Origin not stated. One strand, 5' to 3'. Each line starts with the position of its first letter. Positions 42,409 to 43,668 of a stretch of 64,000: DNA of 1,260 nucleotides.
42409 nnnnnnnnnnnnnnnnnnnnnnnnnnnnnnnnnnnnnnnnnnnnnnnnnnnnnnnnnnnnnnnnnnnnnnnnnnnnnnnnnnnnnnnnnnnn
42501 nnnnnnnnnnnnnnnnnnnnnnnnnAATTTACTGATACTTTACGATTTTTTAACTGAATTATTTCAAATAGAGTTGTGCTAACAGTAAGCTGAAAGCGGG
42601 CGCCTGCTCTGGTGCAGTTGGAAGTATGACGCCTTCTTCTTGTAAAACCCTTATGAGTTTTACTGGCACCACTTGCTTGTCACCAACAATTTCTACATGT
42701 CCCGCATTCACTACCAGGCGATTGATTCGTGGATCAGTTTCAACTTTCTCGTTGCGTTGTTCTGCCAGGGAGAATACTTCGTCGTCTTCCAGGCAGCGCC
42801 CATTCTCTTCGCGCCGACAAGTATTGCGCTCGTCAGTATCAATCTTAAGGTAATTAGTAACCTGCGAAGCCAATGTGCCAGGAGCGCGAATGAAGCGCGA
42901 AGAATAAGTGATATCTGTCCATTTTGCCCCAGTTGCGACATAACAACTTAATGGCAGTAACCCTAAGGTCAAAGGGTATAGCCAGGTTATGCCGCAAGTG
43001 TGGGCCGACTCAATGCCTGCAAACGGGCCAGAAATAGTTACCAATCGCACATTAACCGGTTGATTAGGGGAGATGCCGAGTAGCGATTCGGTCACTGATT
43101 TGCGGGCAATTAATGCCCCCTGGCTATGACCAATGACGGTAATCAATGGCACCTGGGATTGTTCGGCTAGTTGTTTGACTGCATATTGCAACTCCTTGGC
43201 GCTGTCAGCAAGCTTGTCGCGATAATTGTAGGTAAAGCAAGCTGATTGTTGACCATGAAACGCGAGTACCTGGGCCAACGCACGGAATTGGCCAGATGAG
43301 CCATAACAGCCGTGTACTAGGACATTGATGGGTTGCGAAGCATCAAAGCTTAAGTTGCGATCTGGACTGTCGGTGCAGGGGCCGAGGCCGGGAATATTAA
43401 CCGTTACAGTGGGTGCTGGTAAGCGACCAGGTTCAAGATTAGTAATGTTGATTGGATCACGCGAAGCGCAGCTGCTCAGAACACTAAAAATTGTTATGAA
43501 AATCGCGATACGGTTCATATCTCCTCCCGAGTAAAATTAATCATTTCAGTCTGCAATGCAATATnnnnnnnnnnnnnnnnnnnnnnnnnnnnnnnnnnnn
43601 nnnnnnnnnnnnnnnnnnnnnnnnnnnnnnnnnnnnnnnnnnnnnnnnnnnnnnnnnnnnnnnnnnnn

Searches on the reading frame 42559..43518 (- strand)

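Call 3: search_protein_families(library=pfam, proteins=[window:42559-43518:-], max_evalue=0.01)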
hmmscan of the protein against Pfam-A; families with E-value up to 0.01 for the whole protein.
window:42559-43518:- (319 aa): 10 families
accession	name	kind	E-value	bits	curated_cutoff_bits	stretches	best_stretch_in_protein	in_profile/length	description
PF02089.21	Palm_thioest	-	2.4e-06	27.9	26.8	1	66-182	3-120/254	Palmitoyl protein thioesterase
PF06028.17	DUF915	-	0.00016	21.5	22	1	100-171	78-148/255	Alpha/beta hydrolase of unknown function (DUF915)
PF05057.20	DUF676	-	0.00024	21.1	20.3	1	66-177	9-135/217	Putative serine esterase (DUF676)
PF07819.20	PGAP1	-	0.00034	20.9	24.3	0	67-167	9-130/233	PGAP1-like alpha/beta domain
PF00561.26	Abhydrolase_1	-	0.00042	20.5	25.8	1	66-139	4-84/245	alpha/beta hydrolase fold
PF24096.1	DUF7379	-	0.00045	20.7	33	1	67-187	3-133/191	Domain of unknown function (DUF7379)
PF05990.18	DUF900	-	0.0011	18.9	20.5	1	92-143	61-113/232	Alpha/beta hydrolase of unknown function (DUF900)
PF12146.15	Hydrolase_4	-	0.0012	18.6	27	0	66-169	8-113/239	Serine aminopeptidase, S33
PF01674.24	Lipase_2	-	0.0032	17.4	20.3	0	62-144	2-95/219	Lipase (class 2)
PF12697.13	Abhydrolase_6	-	0.0087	17.2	26.3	0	66-177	2-101/217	Alpha/beta hydrolase family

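Call 4: search_protein_families(library=ncbifam, proteins=[window:42559-43518:-], max_evalue=0.01)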
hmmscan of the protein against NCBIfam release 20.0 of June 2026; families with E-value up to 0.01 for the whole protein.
window:42559-43518:- (319 aa): 2 families
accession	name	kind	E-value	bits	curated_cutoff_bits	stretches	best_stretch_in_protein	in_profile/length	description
TIGR03056.1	bchO_mg_che_rel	equivalog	0.00015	20.9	172.55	1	61-195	27-158/278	alpha/beta fold hydrolase BchO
NF058665.1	HaHSL_fam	equivalog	0.00069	19.1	320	1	61-155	60-159/260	hormone-sensitive lipase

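Call 110: search_protein_families(library=padloc, proteins=[window:42559-43518:-], max_evalue=0.001)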
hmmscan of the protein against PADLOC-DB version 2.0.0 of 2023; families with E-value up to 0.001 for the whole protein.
window:42559-43518:- (319 aa): 0 families
